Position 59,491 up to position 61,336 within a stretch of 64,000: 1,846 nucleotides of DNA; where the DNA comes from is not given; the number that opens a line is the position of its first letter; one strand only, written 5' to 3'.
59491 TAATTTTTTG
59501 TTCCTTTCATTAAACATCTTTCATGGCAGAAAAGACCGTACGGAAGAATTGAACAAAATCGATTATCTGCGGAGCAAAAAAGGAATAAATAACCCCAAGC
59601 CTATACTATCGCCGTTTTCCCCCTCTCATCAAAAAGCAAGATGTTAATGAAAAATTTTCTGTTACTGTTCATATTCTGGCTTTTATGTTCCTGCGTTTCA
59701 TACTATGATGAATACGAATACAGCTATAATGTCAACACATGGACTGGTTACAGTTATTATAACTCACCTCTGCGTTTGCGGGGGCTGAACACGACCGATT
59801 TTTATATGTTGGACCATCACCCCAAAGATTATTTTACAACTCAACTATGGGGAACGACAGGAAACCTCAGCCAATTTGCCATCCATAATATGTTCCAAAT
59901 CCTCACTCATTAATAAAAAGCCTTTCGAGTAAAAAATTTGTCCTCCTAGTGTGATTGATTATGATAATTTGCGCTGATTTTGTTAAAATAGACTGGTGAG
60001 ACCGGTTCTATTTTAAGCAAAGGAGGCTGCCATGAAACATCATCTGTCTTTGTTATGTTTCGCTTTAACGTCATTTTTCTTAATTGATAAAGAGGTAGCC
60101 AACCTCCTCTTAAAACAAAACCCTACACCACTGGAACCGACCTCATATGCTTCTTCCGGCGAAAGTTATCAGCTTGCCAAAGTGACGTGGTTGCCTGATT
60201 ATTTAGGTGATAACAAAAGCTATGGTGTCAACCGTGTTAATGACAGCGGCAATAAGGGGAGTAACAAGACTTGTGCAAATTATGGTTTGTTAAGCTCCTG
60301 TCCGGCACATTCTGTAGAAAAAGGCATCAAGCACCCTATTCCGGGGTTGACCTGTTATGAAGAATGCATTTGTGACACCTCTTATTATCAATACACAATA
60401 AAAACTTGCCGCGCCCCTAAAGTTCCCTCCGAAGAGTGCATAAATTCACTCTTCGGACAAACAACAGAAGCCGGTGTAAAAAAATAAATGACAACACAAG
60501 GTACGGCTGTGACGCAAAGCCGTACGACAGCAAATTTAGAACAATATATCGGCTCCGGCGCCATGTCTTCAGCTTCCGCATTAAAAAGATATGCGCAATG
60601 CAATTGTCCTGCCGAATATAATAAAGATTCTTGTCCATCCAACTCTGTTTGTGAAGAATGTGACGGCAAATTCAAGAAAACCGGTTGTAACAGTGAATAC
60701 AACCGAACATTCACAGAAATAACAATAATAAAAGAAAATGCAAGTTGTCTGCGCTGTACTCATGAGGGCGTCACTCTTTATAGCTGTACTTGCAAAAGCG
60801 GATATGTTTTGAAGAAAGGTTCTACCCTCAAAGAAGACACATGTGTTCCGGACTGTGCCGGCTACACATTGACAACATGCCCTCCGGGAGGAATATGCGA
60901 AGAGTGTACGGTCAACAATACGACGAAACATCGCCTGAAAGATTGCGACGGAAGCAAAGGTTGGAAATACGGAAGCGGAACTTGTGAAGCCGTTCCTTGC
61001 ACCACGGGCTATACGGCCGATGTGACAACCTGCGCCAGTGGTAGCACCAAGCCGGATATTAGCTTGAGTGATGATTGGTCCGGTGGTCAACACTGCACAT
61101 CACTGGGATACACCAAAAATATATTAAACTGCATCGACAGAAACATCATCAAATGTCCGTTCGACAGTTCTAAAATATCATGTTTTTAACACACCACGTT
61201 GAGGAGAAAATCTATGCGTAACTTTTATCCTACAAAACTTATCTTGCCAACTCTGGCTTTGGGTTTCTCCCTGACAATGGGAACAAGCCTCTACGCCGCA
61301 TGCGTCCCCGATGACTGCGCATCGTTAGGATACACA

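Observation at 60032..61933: Tandem family of cysteine-rich secreted proteins split by in-frame TAA codons and sharing a C-terminal motif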

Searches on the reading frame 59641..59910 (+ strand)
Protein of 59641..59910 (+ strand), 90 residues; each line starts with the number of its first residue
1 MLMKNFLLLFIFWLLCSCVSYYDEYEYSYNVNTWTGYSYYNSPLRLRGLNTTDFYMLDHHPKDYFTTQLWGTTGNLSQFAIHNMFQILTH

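Call 3: search_protein_families(library=pfam, proteins=[window:59641-59910:+], max_evalue=1)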
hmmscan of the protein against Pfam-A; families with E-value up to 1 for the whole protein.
window:59641-59910:+ (90 aa): 0 families

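Call 4: search_protein_families(library=ncbifam, proteins=[window:59641-59910:+], max_evalue=1)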
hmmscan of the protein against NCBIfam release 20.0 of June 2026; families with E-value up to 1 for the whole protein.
window:59641-59910:+ (90 aa): 1 family
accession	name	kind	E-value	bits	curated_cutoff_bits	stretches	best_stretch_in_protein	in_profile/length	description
NF052318.1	T9SS_sortase_N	equivalog_domain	0.033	14.3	40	1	3-83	1-79/140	type IX secretion system sortase PorU, long form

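Call 58: search_protein_families(library=phrogs, proteins=[window:59641-59910:+], max_evalue=0.01)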
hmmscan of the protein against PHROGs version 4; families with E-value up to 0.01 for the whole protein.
window:59641-59910:+ (90 aa): 0 families

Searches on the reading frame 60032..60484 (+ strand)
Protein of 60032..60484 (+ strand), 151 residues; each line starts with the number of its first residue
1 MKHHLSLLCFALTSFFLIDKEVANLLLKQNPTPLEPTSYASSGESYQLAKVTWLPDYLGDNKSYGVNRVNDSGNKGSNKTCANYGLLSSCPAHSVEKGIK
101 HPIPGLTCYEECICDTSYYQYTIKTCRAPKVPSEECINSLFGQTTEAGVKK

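Call 3: search_protein_families(library=pfam, proteins=[window:60032-60484:+], max_evalue=1)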
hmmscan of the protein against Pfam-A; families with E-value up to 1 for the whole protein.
window:60032-60484:+ (151 aa): 0 families

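Call 4: search_protein_families(library=ncbifam, proteins=[window:60032-60484:+], max_evalue=1)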
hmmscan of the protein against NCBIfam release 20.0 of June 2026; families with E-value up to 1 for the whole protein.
window:60032-60484:+ (151 aa): 0 families

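Call 24: find_related_loci(query=A2, collection=genome_contigs, flank=6000)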
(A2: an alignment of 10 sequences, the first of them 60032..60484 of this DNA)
Query A2 (151 aa) in genome_contigs; peptide patterns used: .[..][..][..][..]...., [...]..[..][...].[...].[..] (x = any residue, [..] = any of these).
63 stretches matched a pattern; 21 encode a relative of the query (tblastn E <= 1e-3); 21 distinct loci.
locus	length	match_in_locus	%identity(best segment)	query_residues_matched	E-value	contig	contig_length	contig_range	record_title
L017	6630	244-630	57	1-131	2e-46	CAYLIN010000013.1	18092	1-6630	MAG TPA_asm: uncultured Azospirillaceae bacterium isolate SRP199465_co2_209 genome assembly, contig: NODE_9169_length_18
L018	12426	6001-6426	47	1-136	1e-33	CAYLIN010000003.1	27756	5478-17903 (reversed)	MAG TPA_asm: uncultured Azospirillaceae bacterium isolate SRP199465_co2_209 genome assembly, contig: NODE_4434_length_27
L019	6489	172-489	51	34-138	6e-33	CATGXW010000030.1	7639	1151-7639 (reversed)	MAG: uncultured Alphaproteobacteria bacterium isolate extra-SRR4116678.3_1677764740 genome assembly, contig: NODE_3170_l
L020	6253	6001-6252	60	1-84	5e-29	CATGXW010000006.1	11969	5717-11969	MAG: uncultured Alphaproteobacteria bacterium isolate extra-SRR4116678.3_1677764740 genome assembly, contig: NODE_1965_l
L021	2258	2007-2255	59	1-82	1e-26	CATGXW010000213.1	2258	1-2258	MAG: uncultured Alphaproteobacteria bacterium isolate extra-SRR4116678.3_1677764740 genome assembly, contig: NODE_14439_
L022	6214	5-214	56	42-112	4e-23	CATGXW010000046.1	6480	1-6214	MAG: uncultured Alphaproteobacteria bacterium isolate extra-SRR4116678.3_1677764740 genome assembly, contig: NODE_3815_l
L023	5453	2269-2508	51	49-131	4e-18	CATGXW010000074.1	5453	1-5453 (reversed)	MAG: uncultured Alphaproteobacteria bacterium isolate extra-SRR4116678.3_1677764740 genome assembly, contig: NODE_4674_l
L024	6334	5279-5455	54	90-148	4e-17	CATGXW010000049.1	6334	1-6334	MAG: uncultured Alphaproteobacteria bacterium isolate extra-SRR4116678.3_1677764740 genome assembly, contig: NODE_3932_l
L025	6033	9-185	49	88-146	3e-15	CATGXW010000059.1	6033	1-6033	MAG: uncultured Alphaproteobacteria bacterium isolate extra-SRR4116678.3_1677764740 genome assembly, contig: NODE_4155_l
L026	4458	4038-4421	33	1-129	3e-14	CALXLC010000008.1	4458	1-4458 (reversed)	MAG: uncultured Alphaproteobacteria bacterium isolate E27__bin196 genome assembly, contig: E27__k127_2500485, whole geno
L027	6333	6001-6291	38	32-129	1e-13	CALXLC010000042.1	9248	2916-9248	MAG: uncultured Alphaproteobacteria bacterium isolate E27__bin196 genome assembly, contig: E27__k127_3459277, whole geno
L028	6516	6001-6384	34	1-129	4e-13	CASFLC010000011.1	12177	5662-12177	uncultured proteobacterium isolate SI.A99.metabat-bins.196 genome assembly, contig: SI.A99.metabat-bins.196.fa_k141_3472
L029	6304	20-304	38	34-129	8e-13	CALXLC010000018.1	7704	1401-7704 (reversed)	MAG: uncultured Alphaproteobacteria bacterium isolate E27__bin196 genome assembly, contig: E27__k127_6506938, whole geno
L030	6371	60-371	35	28-129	1e-12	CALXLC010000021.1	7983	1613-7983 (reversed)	MAG: uncultured Alphaproteobacteria bacterium isolate E27__bin196 genome assembly, contig: E27__k127_6950639, whole geno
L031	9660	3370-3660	38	32-129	2e-12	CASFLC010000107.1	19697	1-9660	uncultured proteobacterium isolate SI.A99.metabat-bins.196 genome assembly, contig: SI.A99.metabat-bins.196.fa_k141_3213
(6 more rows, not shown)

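Call 32: search_protein_families(library=pfam, proteins=[L022:2-2530:+, L031:4150-4947:+], max_evalue=0.01)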
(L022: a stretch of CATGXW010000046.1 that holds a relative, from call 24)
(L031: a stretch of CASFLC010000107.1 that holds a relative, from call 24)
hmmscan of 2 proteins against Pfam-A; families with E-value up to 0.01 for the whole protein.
L022:2-2530:+ (843 aa): 0 families

L031:4150-4947:+ (266 aa): 1 family
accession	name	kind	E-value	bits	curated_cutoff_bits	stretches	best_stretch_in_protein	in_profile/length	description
PF07603.17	Lcl_C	-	9.3e-09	36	34.9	1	165-263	24-116/117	Lcl C-terminal domain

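Call 39: find_homologous_proteins(query=A2, max_evalue=0.001)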
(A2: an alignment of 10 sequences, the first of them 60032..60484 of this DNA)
Query A2 (10 sequences) (151 aa, profile of the alignment): 11 proteins with E <= 0.001 among 1223 candidates.
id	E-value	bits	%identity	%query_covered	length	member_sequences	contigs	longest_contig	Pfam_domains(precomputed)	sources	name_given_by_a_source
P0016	1.3e-62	228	79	90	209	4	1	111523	-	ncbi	-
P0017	2.3e-62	227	100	100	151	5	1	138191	-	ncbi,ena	-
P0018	2.0e-59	218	73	99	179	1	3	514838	-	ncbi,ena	-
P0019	1.9e-47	179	50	77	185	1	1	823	-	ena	-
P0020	5.0e-26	109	88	51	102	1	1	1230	-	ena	-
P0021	3.4e-17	81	40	64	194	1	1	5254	-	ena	-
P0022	1.7e-13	69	46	36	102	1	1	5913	-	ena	-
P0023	2.3e-11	62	44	36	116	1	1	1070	-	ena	-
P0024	6.1e-11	61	42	38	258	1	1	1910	PF08707.17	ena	-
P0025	2.9e-9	55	44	28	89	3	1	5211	-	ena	-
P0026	1.6e-7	49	45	25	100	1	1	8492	-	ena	-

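Call 41: find_encoding_contigs(protein=P0018, flank=6000, max_places=4)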
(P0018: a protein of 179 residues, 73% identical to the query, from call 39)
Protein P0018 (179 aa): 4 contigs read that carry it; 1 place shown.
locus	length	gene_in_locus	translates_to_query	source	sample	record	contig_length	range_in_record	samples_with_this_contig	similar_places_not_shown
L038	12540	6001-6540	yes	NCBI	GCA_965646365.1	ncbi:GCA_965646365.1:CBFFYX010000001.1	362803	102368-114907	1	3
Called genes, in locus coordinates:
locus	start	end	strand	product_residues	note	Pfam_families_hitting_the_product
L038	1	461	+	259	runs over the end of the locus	-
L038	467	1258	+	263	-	-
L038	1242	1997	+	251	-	-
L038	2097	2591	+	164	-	PF09835:DUF2062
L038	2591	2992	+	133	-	PF01648:ACPS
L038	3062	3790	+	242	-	PF10502:Peptidase_S26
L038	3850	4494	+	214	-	PF14622:Ribonucleas_3_3, PF00636:Ribonuclease_3, PF00035:dsrm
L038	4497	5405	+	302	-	PF03193:RsgA_GTPase (faint), PF00350:Dynamin_N (faint), PF01926:MMR_HSR1, PF02421:FeoB_N, PF10662:PduV-EutP, PF00009:GTP_EFTU, PF02492:cobW (weak), PF07650:KH_2, +1 more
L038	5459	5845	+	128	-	PF04170:NlpE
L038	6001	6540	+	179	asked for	-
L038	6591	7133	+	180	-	-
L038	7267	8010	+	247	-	PF00460:Flg_bb_rod, PF22692:LlgE_F_G_D1, PF06429:Flg_bbr_C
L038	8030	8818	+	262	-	PF00460:Flg_bb_rod, PF22692:LlgE_F_G_D1, PF06429:Flg_bbr_C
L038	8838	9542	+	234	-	PF08666:SAF, PF13144:ChapFlgA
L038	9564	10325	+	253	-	PF02107:FlgH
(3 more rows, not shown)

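Call 51: predict_structure(alignment_id=A2)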
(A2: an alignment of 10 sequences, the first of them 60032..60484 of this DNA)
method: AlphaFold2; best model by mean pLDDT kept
length: 151 residues; sequences in the alignment: 10
mean_pLDDT: 56.5   pTM: 0.32
mean pLDDT of the five models: 56.5, 56.4, 56.4, 55.6, 41.0
residues with pLDDT >= 90: 0; 70-90: 39; 50-70: 38; < 50: 74
segments of 3 or more residues with pLDDT < 50: 23-50, 58-76, 124-132, 142-151
pLDDT, mean of each block of 10 residues (from residue 1): 54 51 47 40 42 49 46 55 84 79 81 76 48 58 38 35
secondary structure, 60 per line:
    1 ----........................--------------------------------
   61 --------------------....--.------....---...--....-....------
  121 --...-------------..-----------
elements in order: H5-28 H81-84 E94-97 E101-103 E106-109 E111-114

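Call 52: search_protein_representatives(alignment_id=A2)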
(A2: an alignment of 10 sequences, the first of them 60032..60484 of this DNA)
Query: 10 sequences, 139 profile positions. Proteins with E-value up to 0.001 (for the whole library): 203; up to 1e-10: 81; up to 1e-30: 20. The best 150 are listed.
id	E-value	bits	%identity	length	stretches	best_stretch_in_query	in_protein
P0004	2.7e-65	235.0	-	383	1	1-138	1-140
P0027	3.4e-60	218.5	-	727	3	1-112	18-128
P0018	6.4e-60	217.6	-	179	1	1-138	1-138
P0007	5.9e-59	214.5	-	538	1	1-138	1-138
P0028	2.0e-57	209.5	-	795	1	1-138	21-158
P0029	2.7e-54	199.4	-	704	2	1-112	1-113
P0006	5.4e-52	191.9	-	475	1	18-138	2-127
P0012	1.5e-50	187.2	-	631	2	1-139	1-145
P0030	2.3e-48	180.1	-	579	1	1-138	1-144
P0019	6.0e-48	178.8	-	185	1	1-138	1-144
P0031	3.0e-47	176.5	-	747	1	1-138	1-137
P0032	9.1e-47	175.0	-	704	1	18-137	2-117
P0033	1.4e-42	161.4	-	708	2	38-138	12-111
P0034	3.5e-42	160.1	-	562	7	1-124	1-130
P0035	4.4e-36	140.4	-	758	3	1-112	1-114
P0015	5.5e-34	133.6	-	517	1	19-137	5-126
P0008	7.9e-33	129.8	-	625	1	38-138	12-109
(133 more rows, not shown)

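Call 58: search_protein_families(library=phrogs, proteins=[window:60032-60484:+], max_evalue=0.01)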
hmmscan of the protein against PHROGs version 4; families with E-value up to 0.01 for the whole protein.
window:60032-60484:+ (151 aa): 0 families

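Call 78: find_related_loci(query=A2, collection=viral_contigs, flank=3000)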
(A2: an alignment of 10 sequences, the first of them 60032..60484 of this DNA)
Query A2 (151 aa) in viral_contigs; peptide patterns used: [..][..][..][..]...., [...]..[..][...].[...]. (x = any residue, [..] = any of these).
77 stretches matched a pattern, but none encodes a relative of the query by tblastn (E <= 1e-3).

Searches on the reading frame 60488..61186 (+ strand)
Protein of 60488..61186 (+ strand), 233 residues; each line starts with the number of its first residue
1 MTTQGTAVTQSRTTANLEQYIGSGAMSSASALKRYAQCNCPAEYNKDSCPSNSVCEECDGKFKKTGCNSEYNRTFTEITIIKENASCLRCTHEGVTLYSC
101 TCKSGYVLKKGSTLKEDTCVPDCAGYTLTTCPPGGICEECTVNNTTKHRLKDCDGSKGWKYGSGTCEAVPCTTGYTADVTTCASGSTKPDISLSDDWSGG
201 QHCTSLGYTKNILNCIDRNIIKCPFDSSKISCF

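Call 3: search_protein_families(library=pfam, proteins=[window:60488-61186:+], max_evalue=1)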
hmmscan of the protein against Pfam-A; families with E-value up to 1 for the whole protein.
window:60488-61186:+ (233 aa): 1 family
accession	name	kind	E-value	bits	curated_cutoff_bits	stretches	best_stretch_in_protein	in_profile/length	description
PF12662.13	cEGF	-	0.044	14.1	26.6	1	98-109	2-13/24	Complement Clr-like EGF-like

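Call 4: search_protein_families(library=ncbifam, proteins=[window:60488-61186:+], max_evalue=1)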
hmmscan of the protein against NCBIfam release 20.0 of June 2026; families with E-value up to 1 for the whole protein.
window:60488-61186:+ (233 aa): 0 families

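Call 6: find_encoding_contigs(protein=window:60488-61186:+, flank=6000, max_places=6)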
Protein window:60488-61186:+ (233 aa): 19 contigs read that carry it; 6 places shown.
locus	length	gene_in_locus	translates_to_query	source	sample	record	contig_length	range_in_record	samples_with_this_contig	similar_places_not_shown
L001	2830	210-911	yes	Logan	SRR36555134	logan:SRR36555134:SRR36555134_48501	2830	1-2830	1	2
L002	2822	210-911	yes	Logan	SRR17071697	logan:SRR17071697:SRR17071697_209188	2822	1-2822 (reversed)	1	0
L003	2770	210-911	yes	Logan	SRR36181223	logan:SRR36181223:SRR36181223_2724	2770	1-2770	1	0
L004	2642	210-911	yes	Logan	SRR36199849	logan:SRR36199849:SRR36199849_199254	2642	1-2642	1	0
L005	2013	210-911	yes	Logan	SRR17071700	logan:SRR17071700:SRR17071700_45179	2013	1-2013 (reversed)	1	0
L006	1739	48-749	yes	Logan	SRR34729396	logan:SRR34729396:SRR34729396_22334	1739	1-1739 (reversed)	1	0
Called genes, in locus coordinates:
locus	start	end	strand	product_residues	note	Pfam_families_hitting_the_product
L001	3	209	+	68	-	?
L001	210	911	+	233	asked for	-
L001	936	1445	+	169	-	-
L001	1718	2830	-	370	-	?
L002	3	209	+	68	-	?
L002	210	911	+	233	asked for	-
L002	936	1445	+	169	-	-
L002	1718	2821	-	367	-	?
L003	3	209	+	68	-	?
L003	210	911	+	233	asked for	-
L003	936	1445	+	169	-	-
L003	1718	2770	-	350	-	?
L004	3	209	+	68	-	?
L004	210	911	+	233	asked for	-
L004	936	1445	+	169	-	-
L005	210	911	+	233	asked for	-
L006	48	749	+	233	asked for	-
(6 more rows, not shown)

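Call 58: search_protein_families(library=phrogs, proteins=[window:60488-61186:+], max_evalue=0.01)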
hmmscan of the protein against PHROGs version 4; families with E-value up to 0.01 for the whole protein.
window:60488-61186:+ (233 aa): 0 families

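Call 63: predict_structure(alignment_id=A5)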
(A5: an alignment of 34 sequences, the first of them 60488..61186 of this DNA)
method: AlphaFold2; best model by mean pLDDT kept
length: 233 residues; sequences in the alignment: 34
mean_pLDDT: 76.2   pTM: 0.52
mean pLDDT of the five models: 76.2, 76.0, 75.9, 73.2, 72.7
residues with pLDDT >= 90: 71; 70-90: 76; 50-70: 56; < 50: 30
segments of 3 or more residues with pLDDT < 50: 6-9, 18-23, 31-34, 217-219
pLDDT, mean of each block of 10 residues (from residue 1): 49 47 48 60 93 90 88 68 81 85 86 78 91 95 91 97 95 84 57 89 74 50 65 50
secondary structure, 60 per line:
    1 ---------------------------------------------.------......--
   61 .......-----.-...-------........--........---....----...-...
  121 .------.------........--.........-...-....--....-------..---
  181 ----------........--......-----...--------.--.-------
elements in order: E53-58 E61-67 E85-92 E95-102 E106-109 E118-121 E135-142 E145-153 E159-162 E165-168 E191-198 E201-206

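Call 65: fold_search(model_id=the predicted structure, library=pdb)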
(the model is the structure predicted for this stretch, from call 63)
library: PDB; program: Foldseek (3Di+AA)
matches with E <= 10: 156; with E <= 0.001: 0
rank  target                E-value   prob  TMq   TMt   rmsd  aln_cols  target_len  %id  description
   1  6pog_B                8.3e-03  0.44  0.17  0.17  12.2       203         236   14  Crystal structure of the NELL2 EGF1-6-Robo3 FN1 complex (released 2020-05-06)
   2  1z1y_B                3.2e-02  0.35  0.14  0.18  21.8       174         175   20  Crystal structure of Methylated Pvs25, an ookinete protein from Plasmodium vivax (released 2005-12-06)
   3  4xbm_B                3.4e-02  0.16  0.15  0.10  15.7       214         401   17  X-ray crystal structure of Notch ligand Delta-like 1 (released 2015-03-11)
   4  6phc_E                4.8e-02  0.23  0.14  0.19  23.5       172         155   15  Pfs25 in complex with the human transmission blocking antibody 2544 (released 2019-10-02)
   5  1z1y_A                7.2e-02  0.21  0.14  0.18  21.4       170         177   22  Crystal structure of Methylated Pvs25, an ookinete protein from Plasmodium vivax (released 2005-12-06)
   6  4bso                  9.7e-02  0.23  0.12  0.24  12.1       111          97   14  Crystal structure of R-spondin 1 (Fu1Fu2) - Native (released 2013-06-19)
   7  4oo1_I                1.2e-01  0.16  0.13  0.14  14.0       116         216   12  Structure of an Rrp6-RNA exosome complex bound to poly(A) RNA (released 2014-07-02)
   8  4bsp                  1.3e-01  0.20  0.11  0.25  11.9       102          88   17  Crystal structure of R-spondin 1 (Fu1Fu2) - Holmium soak (released 2013-06-19)
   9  6b0a_A                1.3e-01  0.20  0.15  0.19  20.6       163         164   15  Crystal structure of Pfs25 in complex with the transmission blocking antibody 1269 (released 2017-11-15)
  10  4c8v_H                2.1e-01  0.14  0.12  0.20  13.3       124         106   16  Xenopus RSPO2 Fu1-Fu2 crystal form I (released 2013-11-20)
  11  6phf_E                3.3e-01  0.12  0.14  0.18  23.2       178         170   15  Pfs25 in complex with the human transmission blocking antibody 2587 (released 2019-10-02)
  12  4kt1_E                4.0e-01  0.10  0.11  0.22  13.3       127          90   14  Complex of R-spondin 1 with LGR4 extracellular domain (released 2013-06-19)
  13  4c9v_B                4.2e-01  0.08  0.12  0.19  13.8       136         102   12  Xenopus RNF43 ectodomain in complex with Xenopus RSPO2 Fu1-Fu2 (released 2013-11-20)
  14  4c8v_D                4.2e-01  0.08  0.11  0.19  15.7       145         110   14  Xenopus RSPO2 Fu1-Fu2 crystal form I (released 2013-11-20)
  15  2bo2_A                4.5e-01  0.21  0.20  0.28   9.1       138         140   19  EGF Domains 1,2,5 of human EMR2, a 7-TM immune system molecule, in complex with calcium. (released 2006-08-09)
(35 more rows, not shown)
